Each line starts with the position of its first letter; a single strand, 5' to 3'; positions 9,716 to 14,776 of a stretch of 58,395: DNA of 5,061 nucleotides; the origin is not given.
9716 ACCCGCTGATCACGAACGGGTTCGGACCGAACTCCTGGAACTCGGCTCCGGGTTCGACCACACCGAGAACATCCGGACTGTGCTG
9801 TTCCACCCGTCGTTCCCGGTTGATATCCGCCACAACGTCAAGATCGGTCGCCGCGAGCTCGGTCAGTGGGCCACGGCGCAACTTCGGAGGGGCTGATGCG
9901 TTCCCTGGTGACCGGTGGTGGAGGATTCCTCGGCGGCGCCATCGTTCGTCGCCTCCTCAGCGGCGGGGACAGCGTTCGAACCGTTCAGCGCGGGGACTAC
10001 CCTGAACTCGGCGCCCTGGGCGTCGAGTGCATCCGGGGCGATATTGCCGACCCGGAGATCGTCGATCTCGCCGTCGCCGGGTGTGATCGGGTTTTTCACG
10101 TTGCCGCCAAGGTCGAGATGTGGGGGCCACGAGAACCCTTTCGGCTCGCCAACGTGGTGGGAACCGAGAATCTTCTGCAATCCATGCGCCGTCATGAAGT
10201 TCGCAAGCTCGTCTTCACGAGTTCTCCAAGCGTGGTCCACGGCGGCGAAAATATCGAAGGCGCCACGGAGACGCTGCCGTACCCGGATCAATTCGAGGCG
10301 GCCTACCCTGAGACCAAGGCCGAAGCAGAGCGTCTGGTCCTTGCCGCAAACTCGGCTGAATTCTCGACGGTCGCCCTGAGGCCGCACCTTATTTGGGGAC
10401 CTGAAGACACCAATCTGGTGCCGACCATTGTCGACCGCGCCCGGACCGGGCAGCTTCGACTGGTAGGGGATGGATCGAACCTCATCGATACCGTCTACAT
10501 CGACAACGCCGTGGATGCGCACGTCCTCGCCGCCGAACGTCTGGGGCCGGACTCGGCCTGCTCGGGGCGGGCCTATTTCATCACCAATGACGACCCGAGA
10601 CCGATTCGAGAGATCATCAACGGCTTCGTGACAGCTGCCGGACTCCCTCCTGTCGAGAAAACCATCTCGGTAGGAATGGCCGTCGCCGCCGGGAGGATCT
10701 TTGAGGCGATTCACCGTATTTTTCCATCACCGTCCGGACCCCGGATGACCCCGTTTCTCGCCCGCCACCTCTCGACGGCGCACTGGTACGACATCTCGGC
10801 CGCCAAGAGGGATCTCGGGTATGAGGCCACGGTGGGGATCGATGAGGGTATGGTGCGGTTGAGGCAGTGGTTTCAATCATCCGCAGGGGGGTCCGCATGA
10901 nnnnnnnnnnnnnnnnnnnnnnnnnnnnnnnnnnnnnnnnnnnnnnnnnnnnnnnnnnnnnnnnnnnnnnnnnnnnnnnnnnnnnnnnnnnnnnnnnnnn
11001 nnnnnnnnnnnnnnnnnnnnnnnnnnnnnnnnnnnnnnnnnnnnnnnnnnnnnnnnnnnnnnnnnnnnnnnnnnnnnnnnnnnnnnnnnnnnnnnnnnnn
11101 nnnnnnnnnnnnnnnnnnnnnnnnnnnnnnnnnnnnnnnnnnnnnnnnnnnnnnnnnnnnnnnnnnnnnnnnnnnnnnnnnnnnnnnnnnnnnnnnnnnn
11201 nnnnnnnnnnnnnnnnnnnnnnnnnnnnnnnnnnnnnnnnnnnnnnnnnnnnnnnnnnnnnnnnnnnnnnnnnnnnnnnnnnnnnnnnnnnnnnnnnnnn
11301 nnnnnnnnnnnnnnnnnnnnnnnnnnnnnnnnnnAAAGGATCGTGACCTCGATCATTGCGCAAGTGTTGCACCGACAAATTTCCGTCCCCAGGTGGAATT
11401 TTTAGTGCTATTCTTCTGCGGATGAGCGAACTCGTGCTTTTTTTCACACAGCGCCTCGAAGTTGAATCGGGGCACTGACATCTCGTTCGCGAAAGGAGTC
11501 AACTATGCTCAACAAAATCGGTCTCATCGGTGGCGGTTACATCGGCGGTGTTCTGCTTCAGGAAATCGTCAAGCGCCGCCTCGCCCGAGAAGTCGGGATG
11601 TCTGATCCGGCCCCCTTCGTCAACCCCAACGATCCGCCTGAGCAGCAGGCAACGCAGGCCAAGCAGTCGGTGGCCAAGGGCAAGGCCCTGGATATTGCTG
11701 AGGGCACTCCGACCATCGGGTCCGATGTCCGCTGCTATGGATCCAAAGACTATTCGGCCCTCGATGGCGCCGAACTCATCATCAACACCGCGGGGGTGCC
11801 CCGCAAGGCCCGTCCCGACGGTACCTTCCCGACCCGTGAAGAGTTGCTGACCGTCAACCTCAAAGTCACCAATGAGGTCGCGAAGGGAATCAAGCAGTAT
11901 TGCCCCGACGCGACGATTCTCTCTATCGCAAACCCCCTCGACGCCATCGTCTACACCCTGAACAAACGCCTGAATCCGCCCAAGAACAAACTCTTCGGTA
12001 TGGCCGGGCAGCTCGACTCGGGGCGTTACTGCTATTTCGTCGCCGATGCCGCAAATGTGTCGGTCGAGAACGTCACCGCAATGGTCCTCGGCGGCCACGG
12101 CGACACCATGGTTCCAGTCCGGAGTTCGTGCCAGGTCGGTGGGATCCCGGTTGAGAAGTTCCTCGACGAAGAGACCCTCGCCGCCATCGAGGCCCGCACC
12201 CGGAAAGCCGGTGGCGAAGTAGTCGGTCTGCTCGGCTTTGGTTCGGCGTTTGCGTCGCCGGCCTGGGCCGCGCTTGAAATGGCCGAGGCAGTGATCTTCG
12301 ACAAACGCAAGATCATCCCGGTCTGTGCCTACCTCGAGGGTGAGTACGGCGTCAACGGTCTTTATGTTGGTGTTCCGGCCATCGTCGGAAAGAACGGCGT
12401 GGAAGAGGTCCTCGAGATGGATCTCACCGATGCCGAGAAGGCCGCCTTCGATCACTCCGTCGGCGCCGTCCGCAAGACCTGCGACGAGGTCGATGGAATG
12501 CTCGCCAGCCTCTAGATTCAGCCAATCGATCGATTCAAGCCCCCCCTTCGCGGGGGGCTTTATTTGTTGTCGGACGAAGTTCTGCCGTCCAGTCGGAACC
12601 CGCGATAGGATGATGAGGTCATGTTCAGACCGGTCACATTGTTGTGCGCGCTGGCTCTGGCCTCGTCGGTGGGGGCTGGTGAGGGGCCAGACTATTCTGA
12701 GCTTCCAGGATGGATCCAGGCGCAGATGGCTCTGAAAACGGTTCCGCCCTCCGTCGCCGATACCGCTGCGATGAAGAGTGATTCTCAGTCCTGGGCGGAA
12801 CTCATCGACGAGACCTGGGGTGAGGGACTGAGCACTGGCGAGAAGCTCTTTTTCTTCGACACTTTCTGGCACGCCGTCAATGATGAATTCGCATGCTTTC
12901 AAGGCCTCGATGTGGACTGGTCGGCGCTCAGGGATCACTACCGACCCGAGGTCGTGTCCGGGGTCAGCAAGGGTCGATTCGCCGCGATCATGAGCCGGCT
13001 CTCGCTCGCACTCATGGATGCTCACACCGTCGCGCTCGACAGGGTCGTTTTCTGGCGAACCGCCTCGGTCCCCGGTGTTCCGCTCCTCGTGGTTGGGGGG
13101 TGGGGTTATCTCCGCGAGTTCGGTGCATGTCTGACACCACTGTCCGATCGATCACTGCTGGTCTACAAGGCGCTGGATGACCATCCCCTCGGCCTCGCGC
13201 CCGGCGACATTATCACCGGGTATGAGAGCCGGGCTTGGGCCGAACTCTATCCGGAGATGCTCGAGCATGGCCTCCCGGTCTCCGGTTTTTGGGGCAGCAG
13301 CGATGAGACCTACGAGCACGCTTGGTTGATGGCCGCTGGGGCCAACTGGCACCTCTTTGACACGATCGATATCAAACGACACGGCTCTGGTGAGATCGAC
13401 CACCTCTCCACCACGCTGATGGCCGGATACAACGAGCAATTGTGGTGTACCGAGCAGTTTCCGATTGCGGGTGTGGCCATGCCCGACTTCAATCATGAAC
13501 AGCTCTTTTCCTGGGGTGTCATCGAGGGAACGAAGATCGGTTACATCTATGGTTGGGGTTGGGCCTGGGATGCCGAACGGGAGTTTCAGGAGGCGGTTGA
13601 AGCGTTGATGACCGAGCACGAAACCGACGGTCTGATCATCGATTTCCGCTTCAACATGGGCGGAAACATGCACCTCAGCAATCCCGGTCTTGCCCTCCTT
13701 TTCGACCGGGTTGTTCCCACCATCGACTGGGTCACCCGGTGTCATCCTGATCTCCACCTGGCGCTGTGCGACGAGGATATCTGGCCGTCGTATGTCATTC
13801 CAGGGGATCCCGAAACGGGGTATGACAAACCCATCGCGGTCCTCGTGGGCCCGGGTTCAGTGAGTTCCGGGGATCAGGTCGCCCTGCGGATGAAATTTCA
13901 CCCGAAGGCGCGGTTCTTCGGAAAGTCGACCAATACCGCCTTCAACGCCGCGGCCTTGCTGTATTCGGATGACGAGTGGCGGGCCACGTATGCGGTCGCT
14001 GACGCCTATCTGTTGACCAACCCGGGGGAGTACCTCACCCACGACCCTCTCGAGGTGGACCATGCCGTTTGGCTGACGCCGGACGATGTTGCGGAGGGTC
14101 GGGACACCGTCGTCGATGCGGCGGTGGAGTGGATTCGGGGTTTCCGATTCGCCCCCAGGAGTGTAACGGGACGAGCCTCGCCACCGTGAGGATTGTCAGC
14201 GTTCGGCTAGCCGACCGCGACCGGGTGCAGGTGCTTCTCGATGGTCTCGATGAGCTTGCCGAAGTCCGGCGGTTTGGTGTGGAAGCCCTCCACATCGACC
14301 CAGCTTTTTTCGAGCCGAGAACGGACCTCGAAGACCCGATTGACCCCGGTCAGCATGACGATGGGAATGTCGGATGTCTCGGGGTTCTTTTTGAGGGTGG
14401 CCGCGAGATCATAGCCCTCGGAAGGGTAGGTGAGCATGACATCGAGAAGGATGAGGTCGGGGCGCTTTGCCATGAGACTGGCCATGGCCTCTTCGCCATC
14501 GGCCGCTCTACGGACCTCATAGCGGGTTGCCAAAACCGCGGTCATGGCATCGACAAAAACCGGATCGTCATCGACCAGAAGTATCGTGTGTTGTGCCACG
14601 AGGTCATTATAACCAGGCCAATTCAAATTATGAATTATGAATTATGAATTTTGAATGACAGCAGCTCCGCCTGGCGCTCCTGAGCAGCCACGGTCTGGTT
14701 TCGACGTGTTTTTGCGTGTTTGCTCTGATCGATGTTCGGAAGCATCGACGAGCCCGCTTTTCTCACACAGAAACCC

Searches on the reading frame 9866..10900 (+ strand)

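Call 65: search_protein_families(library=pfam, proteins=[window:9866-10900:+], max_evalue=0.00001)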
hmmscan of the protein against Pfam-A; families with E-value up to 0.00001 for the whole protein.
window:9866-10900:+ (344 aa): 6 families
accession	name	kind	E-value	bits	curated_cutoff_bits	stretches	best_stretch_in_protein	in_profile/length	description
PF01073.25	3Beta_HSD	-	4.9e-53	180.4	22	1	14-259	1-269/280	3-beta hydroxysteroid dehydrogenase/isomerase family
PF01370.27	Epimerase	-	4e-33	115.3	20.9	1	14-225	2-227/240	NAD dependent epimerase/dehydratase family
PF07993.18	NAD_binding_4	-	2.9e-16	59.8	20.1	1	66-183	82-210/258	Male sterility protein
PF16363.11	GDP_Man_Dehyd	-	6.7e-14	52.5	27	1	14-329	1-329/332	GDP-mannose 4,6 dehydratase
PF13460.12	NAD_binding_10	-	7.4e-11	42.7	27.2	1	17-160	1-133/184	NAD(P)H-binding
PF04321.23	RmlD_sub_bind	-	1.3e-07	31.5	27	1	11-200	1-176/287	RmlD substrate binding domain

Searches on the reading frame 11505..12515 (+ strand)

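Call 65: search_protein_families(library=pfam, proteins=[window:11505-12515:+], max_evalue=0.00001)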
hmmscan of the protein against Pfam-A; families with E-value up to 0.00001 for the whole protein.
window:11505-12515:+ (336 aa): 2 families
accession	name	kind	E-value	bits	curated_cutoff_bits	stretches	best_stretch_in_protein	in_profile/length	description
PF02866.23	Ldh_1_C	-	3.7e-31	108.9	22.6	1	169-328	2-169/174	lactate/malate dehydrogenase, alpha/beta C-terminal domain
PF00056.29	Ldh_1_N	-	2.1e-21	76.9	27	1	4-165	2-141/141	lactate/malate dehydrogenase, NAD binding domain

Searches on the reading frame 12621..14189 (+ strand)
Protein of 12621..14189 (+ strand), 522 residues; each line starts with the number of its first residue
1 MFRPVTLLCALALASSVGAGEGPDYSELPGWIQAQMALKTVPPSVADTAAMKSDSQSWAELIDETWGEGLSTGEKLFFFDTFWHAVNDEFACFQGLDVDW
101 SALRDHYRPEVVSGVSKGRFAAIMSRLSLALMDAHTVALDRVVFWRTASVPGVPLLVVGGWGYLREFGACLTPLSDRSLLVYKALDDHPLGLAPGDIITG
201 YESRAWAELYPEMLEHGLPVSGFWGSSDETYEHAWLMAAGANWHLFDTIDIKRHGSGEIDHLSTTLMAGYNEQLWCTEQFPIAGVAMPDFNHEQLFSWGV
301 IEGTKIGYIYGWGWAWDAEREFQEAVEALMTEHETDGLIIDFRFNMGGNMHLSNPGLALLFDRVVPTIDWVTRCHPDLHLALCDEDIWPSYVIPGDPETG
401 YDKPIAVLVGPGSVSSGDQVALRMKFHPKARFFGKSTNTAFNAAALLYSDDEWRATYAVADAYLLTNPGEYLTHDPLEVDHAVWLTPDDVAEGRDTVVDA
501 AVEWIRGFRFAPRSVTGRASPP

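Call 65: search_protein_families(library=pfam, proteins=[window:12621-14189:+], max_evalue=0.00001)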
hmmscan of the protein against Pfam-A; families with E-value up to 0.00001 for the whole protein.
window:12621-14189:+ (522 aa): 1 family
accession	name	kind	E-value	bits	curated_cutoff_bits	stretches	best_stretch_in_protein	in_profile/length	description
PF03572.23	Peptidase_S41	-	2.7e-12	47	24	1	305-461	1-145/165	Peptidase family S41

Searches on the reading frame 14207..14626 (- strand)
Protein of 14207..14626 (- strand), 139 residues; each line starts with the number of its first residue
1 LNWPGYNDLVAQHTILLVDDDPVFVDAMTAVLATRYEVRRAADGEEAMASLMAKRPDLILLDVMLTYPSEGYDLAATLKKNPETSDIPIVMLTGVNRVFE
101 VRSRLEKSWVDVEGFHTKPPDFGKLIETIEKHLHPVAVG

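Call 66: search_protein_families(library=pfam, proteins=[window:14207-14626:-], max_evalue=0.00001)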
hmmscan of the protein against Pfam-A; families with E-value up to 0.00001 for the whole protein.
window:14207-14626:- (139 aa): 1 family
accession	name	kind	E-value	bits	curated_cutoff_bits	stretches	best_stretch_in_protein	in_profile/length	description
PF00072.30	Response_reg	-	4.1e-17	62.8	30.2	1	15-129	1-110/111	Response regulator receiver domain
